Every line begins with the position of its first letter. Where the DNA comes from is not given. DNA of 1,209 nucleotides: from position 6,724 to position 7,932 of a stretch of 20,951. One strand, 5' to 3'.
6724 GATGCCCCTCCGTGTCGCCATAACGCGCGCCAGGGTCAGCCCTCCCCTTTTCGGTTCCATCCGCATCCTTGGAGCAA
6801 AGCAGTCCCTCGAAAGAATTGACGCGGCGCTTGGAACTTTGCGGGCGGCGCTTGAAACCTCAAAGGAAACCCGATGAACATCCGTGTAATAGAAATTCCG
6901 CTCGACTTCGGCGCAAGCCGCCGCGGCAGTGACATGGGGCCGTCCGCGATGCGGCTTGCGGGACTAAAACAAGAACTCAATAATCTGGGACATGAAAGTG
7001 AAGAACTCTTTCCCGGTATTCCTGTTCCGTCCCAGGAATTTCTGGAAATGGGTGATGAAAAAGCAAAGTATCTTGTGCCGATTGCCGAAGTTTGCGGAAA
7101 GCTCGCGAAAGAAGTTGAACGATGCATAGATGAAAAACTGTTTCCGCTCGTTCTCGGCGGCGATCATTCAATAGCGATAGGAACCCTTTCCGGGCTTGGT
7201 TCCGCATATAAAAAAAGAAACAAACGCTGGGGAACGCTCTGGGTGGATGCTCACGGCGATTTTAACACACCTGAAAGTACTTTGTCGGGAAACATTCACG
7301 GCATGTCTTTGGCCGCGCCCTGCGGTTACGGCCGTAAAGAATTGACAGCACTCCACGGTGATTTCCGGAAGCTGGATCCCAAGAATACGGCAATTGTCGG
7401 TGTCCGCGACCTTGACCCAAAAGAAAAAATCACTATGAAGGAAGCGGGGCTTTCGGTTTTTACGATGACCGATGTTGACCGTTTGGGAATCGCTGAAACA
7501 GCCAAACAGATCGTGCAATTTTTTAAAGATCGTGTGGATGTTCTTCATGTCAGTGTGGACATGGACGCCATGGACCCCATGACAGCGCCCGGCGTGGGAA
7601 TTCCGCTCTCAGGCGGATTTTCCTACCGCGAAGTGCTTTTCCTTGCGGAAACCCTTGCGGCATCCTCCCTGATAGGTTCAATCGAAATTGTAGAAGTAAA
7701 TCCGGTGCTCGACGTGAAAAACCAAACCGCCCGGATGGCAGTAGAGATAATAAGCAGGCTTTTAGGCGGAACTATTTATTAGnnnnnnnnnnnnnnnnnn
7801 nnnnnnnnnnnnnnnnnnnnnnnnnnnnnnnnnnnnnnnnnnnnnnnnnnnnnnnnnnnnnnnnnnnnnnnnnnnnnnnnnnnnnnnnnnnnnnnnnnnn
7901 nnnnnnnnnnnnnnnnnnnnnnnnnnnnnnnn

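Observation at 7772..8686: Orphan TIR-like plus ankyrin-repeat protein beside a tRNA gene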

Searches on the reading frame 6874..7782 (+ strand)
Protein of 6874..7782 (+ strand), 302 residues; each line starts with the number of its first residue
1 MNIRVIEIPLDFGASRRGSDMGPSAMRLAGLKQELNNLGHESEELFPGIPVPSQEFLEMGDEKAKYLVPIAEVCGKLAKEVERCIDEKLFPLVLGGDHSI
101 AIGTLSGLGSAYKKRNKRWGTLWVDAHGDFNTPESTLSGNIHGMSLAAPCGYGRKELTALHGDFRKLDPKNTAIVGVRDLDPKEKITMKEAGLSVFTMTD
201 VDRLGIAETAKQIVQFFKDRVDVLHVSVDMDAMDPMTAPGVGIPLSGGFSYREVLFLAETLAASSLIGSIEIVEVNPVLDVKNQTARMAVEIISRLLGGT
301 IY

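Call 12: search_protein_families(library=pfam, proteins=[window:6874-7782:+], max_evalue=0.00001)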
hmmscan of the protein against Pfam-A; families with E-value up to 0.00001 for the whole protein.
window:6874-7782:+ (302 aa): 1 family
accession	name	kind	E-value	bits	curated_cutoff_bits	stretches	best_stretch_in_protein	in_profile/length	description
PF00491.26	Arginase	-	1.1e-66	225.7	22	1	3-297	3-279/280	Arginase family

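Call 50: search_protein_families(library=ncbifam, proteins=[window:6874-7782:+], max_evalue=0.00001)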
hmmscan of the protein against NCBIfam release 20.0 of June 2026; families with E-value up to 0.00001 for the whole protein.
window:6874-7782:+ (302 aa): 5 families
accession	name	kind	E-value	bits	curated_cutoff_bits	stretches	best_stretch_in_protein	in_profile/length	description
TIGR01229.1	rocF_arginase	equivalog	5.4e-78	262.4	227.6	1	5-300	2-298/300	arginase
TIGR01227.1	hutG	equivalog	9.8e-31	107.1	229.15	1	72-297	95-306/307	formimidoylglutamase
NF002564.0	PRK02190.1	subfamily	3.1e-26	92.3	302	1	3-298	35-299/307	agmatinase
TIGR01230.1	agmatinase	equivalog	4.5e-26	92.1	174.3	1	5-297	17-273/275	agmatinase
NF010347.0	PRK13775.1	equivalog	1.7e-14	53.8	381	1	188-294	216-321/331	formimidoylglutamase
